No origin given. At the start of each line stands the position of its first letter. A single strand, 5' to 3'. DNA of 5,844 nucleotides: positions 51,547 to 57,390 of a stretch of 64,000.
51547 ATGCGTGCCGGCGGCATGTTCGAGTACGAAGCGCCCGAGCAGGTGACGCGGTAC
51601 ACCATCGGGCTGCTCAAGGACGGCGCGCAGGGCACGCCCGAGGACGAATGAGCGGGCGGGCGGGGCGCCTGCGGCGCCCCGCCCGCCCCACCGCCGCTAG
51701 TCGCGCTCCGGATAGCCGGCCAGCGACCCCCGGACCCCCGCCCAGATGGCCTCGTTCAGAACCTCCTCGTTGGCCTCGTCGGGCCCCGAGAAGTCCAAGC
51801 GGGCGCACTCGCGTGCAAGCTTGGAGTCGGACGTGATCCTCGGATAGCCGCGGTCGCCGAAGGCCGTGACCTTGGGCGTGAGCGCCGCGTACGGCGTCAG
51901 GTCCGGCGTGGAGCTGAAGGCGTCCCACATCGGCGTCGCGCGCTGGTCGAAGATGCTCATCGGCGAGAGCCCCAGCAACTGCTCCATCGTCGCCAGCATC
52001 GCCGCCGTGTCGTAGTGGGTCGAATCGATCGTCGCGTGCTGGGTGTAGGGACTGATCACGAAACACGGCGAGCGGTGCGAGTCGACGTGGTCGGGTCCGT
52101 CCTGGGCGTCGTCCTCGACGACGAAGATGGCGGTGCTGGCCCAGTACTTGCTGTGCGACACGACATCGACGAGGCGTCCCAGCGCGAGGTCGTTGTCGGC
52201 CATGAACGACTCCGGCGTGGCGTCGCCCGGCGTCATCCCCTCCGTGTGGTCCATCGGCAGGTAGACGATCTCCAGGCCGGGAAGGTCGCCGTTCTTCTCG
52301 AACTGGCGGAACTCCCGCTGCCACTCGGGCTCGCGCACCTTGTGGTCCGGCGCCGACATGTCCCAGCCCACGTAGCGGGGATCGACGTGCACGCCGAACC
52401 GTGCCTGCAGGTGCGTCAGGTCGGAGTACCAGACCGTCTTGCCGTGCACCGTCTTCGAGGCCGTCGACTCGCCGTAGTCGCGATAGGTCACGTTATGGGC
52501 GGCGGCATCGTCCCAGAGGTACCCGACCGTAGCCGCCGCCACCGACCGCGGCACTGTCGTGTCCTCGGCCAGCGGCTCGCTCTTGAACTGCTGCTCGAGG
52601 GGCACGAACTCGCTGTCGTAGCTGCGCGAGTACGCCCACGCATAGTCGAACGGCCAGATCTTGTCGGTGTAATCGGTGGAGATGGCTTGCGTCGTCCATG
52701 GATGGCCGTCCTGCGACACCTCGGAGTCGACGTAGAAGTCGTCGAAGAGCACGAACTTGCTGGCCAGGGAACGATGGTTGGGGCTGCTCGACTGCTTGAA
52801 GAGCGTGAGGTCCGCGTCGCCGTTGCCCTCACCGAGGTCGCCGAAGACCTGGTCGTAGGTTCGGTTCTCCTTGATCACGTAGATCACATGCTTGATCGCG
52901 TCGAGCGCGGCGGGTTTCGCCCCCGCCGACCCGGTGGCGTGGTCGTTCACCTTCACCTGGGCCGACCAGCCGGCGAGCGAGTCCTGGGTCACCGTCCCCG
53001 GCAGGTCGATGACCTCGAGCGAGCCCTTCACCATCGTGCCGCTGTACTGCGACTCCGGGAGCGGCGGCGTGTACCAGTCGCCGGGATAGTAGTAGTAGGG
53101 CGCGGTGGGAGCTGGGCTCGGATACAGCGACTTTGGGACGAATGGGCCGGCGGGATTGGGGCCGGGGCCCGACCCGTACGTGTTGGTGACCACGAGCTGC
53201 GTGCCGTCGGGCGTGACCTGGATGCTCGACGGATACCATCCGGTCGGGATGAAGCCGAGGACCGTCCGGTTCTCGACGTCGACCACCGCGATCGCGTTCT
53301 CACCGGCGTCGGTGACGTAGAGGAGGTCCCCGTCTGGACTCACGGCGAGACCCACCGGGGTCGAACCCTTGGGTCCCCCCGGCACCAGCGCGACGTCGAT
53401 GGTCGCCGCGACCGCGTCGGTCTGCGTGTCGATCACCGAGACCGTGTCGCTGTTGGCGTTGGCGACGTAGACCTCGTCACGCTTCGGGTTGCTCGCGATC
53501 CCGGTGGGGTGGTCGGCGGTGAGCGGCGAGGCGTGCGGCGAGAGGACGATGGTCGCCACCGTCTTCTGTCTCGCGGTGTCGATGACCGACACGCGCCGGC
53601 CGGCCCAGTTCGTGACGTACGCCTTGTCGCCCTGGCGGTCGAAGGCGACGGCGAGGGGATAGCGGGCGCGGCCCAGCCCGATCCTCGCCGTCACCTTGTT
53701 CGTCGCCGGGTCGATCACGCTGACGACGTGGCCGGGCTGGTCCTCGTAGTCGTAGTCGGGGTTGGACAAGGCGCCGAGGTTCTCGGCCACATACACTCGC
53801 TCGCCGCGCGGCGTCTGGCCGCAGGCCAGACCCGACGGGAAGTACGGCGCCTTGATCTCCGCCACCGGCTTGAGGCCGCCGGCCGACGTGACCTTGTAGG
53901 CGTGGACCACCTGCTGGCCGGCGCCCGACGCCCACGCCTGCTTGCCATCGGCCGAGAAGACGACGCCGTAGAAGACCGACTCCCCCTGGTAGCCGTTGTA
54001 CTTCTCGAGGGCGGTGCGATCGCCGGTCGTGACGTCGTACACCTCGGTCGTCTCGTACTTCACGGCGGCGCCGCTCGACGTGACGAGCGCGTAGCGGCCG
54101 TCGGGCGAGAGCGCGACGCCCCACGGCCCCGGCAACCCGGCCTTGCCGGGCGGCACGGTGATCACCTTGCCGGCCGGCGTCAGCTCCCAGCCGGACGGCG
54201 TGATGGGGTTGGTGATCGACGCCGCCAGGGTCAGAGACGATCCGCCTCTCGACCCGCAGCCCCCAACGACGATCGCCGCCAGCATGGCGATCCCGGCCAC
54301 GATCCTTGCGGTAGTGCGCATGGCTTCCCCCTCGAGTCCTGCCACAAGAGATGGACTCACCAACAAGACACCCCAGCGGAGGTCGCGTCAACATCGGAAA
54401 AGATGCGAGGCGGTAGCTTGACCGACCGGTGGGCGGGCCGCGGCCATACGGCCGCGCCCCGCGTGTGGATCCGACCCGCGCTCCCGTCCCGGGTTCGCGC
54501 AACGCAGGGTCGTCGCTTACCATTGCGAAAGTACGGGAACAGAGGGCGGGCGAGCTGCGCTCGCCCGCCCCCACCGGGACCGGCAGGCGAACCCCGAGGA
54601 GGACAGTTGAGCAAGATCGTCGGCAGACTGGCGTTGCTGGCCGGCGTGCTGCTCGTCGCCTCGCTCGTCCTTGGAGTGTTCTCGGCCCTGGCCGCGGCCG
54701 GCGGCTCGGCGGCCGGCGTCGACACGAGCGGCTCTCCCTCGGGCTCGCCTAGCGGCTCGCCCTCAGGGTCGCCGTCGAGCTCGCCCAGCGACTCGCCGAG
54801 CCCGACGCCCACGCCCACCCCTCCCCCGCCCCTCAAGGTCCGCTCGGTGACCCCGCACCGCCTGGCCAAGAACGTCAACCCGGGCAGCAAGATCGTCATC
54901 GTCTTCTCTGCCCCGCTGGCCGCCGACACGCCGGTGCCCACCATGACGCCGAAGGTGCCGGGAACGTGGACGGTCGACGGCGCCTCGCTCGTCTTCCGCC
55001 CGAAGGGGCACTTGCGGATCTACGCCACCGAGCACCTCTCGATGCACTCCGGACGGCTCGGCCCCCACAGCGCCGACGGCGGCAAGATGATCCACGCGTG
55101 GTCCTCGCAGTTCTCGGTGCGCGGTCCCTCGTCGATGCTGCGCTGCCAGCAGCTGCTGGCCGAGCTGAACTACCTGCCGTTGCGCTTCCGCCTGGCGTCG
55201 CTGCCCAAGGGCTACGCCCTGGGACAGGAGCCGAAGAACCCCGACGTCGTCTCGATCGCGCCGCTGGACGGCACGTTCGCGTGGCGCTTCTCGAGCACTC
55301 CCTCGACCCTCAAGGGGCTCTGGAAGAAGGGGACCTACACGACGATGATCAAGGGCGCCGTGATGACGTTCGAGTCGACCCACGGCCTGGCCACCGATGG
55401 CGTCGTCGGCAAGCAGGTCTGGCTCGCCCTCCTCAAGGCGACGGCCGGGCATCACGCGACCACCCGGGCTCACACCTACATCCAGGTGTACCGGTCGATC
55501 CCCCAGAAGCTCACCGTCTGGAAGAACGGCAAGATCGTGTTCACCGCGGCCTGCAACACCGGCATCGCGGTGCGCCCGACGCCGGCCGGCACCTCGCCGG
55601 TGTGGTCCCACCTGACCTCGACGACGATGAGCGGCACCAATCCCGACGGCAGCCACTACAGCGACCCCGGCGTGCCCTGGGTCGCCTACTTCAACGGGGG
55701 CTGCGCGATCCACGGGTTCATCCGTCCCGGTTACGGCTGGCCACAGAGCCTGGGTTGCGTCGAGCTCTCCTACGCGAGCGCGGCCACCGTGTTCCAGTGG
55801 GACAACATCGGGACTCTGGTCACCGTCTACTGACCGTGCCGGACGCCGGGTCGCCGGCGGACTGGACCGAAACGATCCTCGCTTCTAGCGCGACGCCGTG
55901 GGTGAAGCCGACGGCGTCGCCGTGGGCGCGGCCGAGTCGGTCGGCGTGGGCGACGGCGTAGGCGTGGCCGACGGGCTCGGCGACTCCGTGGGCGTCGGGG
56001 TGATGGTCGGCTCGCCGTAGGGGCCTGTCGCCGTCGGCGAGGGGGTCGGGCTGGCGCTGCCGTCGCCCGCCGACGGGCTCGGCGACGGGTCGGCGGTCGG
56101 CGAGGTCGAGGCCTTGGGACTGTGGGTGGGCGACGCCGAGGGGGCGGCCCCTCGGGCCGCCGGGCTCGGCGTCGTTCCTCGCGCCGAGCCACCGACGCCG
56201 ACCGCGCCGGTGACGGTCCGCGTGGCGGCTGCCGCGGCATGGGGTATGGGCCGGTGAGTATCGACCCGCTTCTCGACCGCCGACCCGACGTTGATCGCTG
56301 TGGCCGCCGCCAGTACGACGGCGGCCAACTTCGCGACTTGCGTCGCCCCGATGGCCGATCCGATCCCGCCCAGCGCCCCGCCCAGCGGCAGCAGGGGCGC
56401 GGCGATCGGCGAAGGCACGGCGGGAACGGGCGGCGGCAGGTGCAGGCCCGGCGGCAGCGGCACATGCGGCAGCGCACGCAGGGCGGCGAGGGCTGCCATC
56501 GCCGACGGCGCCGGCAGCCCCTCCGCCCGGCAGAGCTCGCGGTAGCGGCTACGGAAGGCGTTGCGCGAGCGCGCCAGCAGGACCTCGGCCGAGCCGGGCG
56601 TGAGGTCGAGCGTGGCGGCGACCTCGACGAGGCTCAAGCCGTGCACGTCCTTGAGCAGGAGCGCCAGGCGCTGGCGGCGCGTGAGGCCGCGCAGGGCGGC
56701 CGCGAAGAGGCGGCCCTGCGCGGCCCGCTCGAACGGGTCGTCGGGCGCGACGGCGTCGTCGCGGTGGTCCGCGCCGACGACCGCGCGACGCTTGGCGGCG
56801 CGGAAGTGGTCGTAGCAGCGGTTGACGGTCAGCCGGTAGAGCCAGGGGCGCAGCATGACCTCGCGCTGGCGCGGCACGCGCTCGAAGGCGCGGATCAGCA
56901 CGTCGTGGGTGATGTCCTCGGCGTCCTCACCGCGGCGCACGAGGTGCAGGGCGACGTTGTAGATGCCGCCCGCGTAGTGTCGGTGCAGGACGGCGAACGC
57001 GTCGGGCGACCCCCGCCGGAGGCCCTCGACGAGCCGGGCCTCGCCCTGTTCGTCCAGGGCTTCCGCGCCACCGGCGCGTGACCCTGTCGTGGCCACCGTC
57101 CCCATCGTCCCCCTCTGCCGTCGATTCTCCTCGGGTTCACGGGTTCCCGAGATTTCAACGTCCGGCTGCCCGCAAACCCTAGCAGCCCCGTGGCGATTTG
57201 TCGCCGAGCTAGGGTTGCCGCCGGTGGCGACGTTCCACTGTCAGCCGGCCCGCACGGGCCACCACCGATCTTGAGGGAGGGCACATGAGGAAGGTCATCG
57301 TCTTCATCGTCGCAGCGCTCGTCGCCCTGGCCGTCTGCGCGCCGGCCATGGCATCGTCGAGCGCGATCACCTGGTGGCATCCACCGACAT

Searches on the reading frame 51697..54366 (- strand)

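Call 23: search_protein_families(library=pfam, proteins=[window:51697-54366:-], max_evalue=0.001)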
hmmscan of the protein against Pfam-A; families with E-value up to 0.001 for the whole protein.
window:51697-54366:- (889 aa): 7 families
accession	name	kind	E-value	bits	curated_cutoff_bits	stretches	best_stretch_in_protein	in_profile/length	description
PF04185.19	Phosphoesterase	-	1.1e-12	48.2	23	1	520-800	99-355/356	Phosphoesterase family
PF10282.15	Lactonase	-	8.6e-10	38.8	21.7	1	293-395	199-309/344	Lactonase, 7-bladed beta-propeller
PF01436.27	NHL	-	1.9e-07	31.2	20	0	336-359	3-25/28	NHL repeat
PF25174.1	Beta-prop_THOC3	-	1.5e-06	27.8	305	0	290-398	52-151/272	THOC3 beta-propeller domain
PF02239.22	Cytochrom_D1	-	8.3e-06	25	25.5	0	85-275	177-356/368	Cytochrome D1 heme domain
PF08450.18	SGL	-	4.6e-05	23.6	26.3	0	336-368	135-167/246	SMP-30/Gluconolactonase/LRE-like region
PF21783.3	YNCE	-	0.00015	21.6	27.1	0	285-327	70-112/339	YNCE-like beta-propeller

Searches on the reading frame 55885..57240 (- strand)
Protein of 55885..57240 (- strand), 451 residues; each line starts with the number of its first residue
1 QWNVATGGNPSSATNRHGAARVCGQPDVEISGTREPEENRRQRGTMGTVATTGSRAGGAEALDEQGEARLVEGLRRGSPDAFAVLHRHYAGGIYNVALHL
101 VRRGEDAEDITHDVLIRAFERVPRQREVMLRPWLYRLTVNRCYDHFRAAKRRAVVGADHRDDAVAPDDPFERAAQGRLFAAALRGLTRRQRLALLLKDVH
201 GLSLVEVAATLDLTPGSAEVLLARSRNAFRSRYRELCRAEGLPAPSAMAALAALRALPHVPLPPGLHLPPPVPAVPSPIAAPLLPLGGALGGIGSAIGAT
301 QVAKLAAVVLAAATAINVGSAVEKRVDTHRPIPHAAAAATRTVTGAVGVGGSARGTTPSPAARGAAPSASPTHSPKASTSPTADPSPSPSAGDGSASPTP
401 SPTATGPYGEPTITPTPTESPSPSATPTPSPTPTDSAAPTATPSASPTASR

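Call 23: search_protein_families(library=pfam, proteins=[window:55885-57240:-], max_evalue=0.001)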
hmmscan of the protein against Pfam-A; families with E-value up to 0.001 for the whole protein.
window:55885-57240:- (451 aa): 2 families
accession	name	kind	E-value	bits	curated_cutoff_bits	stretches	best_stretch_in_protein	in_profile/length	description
PF04542.20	Sigma70_r2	-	3e-14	53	24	1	85-152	1-71/71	Sigma-70 region 2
PF08281.18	Sigma70_r4_2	-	4.8e-09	36.2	25.7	1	179-227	4-52/54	Sigma-70, region 4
